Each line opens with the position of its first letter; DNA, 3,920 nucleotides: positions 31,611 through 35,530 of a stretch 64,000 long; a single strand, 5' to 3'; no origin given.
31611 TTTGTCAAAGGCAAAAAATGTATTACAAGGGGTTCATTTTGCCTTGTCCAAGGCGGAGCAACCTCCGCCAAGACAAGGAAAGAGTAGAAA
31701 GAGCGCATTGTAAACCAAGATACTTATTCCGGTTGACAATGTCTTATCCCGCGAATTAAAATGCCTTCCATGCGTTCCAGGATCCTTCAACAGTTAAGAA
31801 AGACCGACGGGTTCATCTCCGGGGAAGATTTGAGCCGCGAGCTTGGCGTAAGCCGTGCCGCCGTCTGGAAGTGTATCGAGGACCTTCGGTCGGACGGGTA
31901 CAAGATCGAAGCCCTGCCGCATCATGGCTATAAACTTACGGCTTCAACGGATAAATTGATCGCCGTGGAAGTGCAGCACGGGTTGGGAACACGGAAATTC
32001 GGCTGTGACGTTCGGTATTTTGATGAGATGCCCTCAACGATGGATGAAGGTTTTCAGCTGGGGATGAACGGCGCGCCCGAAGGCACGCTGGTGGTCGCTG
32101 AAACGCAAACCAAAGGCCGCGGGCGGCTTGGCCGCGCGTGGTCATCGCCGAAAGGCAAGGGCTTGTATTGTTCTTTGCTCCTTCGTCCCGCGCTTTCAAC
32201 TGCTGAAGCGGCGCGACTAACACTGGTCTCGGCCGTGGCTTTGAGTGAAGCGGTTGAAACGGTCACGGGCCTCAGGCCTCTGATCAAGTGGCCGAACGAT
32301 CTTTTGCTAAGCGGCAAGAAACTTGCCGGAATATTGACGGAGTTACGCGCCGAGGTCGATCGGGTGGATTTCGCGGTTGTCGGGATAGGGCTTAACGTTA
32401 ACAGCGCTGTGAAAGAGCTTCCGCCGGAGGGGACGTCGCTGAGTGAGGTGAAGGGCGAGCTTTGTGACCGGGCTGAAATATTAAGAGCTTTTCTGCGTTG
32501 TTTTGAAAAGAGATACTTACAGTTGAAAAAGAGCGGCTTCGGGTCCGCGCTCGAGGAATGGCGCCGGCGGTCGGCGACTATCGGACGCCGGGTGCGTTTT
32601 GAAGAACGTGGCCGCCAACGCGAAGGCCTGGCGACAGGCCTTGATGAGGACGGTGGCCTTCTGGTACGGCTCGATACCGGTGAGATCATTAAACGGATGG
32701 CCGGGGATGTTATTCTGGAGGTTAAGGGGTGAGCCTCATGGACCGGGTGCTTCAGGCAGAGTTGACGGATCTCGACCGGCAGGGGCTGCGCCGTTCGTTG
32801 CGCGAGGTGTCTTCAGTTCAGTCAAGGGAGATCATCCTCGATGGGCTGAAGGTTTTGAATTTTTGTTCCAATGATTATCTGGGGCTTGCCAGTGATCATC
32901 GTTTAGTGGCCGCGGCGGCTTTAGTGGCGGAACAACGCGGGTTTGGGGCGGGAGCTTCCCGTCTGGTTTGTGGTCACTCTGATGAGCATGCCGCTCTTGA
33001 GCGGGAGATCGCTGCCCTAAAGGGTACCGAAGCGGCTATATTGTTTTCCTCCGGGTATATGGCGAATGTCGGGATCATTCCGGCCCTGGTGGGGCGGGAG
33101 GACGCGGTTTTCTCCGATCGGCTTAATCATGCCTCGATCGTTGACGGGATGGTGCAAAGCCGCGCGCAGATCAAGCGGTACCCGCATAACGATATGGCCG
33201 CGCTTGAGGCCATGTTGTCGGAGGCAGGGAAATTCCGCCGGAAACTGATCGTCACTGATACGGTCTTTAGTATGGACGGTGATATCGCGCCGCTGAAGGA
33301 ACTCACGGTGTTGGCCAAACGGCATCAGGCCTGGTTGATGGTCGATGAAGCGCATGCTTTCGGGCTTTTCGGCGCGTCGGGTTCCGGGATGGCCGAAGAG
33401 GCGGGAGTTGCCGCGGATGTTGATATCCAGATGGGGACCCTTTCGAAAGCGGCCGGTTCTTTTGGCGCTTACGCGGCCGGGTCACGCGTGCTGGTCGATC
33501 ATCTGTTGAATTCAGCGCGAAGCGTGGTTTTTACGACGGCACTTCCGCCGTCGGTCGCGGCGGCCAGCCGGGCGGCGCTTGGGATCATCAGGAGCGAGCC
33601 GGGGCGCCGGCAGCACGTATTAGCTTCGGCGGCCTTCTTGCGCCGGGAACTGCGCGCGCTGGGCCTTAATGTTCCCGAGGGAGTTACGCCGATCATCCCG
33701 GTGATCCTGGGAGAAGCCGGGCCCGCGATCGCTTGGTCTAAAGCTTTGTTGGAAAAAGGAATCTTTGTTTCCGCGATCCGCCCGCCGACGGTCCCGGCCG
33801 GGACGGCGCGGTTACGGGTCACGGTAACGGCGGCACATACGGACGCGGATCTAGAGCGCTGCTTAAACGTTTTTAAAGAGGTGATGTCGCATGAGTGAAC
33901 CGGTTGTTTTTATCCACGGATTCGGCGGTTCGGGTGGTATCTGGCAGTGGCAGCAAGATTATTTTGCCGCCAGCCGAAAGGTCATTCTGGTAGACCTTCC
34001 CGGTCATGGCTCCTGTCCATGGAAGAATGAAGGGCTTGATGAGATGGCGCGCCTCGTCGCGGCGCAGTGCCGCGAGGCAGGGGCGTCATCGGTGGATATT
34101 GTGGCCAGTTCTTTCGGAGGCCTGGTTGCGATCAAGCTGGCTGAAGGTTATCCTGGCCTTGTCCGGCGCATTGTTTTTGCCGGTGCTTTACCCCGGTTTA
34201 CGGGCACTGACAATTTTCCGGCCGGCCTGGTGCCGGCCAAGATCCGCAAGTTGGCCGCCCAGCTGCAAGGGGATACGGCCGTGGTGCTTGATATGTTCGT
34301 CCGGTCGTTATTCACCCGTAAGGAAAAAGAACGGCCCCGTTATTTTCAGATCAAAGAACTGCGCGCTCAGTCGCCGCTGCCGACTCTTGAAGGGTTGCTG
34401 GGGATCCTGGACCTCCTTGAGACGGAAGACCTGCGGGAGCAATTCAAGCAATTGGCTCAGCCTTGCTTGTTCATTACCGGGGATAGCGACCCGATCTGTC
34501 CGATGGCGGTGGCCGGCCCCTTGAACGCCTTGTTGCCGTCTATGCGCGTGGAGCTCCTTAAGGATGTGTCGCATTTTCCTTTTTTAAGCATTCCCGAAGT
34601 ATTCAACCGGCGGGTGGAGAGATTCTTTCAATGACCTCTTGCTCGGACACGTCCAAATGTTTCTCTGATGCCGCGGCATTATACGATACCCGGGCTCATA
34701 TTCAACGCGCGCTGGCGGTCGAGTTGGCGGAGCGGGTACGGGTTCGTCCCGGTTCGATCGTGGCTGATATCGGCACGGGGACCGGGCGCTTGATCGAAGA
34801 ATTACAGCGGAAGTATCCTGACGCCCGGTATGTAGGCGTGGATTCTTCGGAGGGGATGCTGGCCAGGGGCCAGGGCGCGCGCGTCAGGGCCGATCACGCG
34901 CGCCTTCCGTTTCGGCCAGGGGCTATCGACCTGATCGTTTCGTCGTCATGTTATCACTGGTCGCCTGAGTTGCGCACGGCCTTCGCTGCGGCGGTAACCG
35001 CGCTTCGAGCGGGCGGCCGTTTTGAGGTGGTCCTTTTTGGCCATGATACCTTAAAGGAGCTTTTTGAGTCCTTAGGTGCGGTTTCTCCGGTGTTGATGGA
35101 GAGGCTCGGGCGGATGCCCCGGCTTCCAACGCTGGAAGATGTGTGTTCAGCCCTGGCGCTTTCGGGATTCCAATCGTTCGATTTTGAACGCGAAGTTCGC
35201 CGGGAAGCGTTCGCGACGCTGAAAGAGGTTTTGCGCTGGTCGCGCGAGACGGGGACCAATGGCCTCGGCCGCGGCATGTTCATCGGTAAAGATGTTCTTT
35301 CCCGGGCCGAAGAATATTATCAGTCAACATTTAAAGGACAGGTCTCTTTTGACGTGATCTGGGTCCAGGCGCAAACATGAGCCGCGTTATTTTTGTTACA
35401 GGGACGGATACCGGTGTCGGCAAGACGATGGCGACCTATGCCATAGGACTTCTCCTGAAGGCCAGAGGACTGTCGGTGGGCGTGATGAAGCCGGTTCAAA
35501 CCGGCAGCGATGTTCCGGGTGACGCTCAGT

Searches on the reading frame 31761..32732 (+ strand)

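Call 20: search_protein_families(library=pfam, proteins=[window:31761-32732:+], max_evalue=0.001)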
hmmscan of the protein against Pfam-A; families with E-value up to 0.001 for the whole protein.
window:31761-32732:+ (323 aa): 5 families
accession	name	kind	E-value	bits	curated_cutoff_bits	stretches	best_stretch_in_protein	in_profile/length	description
PF03099.24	BPL_LplA_LipB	-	3.7e-20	72.6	21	1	92-212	7-133/133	Biotin/lipoate A/B protein ligase family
PF08279.18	HTH_11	-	1.9e-17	63.3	25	1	6-58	3-55/55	HTH domain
PF02237.23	BPL_C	-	1.1e-10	41.7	21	1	273-319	1-47/48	Biotin protein ligase C terminal domain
PF13412.12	HTH_24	-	2.6e-07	30.5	21.9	1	7-47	7-46/48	Winged helix-turn-helix DNA-binding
PF16917.10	BPL_LplA_LipB_2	-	7.2e-05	22.9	27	1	132-268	39-182/183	Biotin/lipoate A/B protein ligase family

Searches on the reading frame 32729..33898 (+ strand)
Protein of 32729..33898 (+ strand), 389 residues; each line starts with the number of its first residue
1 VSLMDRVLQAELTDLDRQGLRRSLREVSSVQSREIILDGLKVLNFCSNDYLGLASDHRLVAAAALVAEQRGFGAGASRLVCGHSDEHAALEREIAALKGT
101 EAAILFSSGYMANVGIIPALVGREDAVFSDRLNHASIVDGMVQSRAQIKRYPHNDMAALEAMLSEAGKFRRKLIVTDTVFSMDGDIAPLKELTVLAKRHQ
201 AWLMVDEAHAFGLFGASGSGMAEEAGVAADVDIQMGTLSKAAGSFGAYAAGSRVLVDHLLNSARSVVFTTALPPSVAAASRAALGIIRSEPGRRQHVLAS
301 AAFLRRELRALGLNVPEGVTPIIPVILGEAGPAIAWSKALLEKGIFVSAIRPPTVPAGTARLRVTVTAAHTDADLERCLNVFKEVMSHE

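Call 20: search_protein_families(library=pfam, proteins=[window:32729-33898:+], max_evalue=0.001)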
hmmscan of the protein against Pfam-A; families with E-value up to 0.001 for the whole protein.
window:32729-33898:+ (389 aa): 3 families
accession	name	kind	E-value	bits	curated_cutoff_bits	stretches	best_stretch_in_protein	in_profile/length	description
PF00155.27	Aminotran_1_2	-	5e-64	217.2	19.7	1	41-380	2-359/361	Aminotransferase class I and II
PF01212.27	Beta_elim_lyase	-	1.7e-07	31.3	27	1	53-258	2-218/288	Beta-eliminating lyase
PF01053.26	Cys_Met_Meta_PP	-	5.9e-06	25.5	27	1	87-212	54-179/381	Cys/Met metabolism PLP-dependent enzyme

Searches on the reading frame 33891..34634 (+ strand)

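Call 20: search_protein_families(library=pfam, proteins=[window:33891-34634:+], max_evalue=0.001)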
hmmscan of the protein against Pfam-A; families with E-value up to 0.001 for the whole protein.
window:33891-34634:+ (247 aa): 3 families
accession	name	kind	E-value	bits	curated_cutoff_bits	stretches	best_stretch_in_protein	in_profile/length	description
PF00561.26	Abhydrolase_1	-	9.4e-23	81.6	25.8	1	4-232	2-242/245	alpha/beta hydrolase fold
PF12697.13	Abhydrolase_6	-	3.2e-19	70.9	26.3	1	5-240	1-216/217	Alpha/beta hydrolase family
PF12146.15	Hydrolase_4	-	4.1e-10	39.8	27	1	5-217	7-219/239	Serine aminopeptidase, S33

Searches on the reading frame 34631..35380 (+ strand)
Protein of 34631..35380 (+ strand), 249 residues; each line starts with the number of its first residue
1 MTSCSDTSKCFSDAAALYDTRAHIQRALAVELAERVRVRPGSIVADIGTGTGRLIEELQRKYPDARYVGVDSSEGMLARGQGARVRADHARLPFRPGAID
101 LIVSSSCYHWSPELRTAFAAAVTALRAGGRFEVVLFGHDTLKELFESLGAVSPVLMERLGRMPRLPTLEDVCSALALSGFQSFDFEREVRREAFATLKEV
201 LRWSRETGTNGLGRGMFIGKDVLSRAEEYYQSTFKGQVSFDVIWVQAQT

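Call 20: search_protein_families(library=pfam, proteins=[window:34631-35380:+], max_evalue=0.001)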
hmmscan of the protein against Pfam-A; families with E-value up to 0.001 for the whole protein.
window:34631-35380:+ (249 aa): 7 families
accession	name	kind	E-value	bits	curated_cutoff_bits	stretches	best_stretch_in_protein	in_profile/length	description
PF08241.18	Methyltransf_11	-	1.4e-15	58.2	21.2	1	46-131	2-93/95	Methyltransferase domain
PF13649.12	Methyltransf_25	-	3e-15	57.1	27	1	44-129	1-97/97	Methyltransferase domain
PF08242.18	Methyltransf_12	-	6.6e-13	49.7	30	1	46-131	2-98/98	Methyltransferase domain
PF13489.12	Methyltransf_23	-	3.2e-09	37.2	27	1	25-180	6-159/164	Methyltransferase domain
PF13847.12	Methyltransf_31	-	3.3e-07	30.5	27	1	41-137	4-113/145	Methyltransferase domain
PF24675.1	NpmA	-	7e-05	22.7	60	1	38-78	21-61/214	16S rRNA (adenine(1408)-N(1))-methyltransferase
PF01209.24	Ubie_methyltran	-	0.00086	19.2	20.1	0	33-162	40-180/233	ubiE/COQ5 methyltransferase family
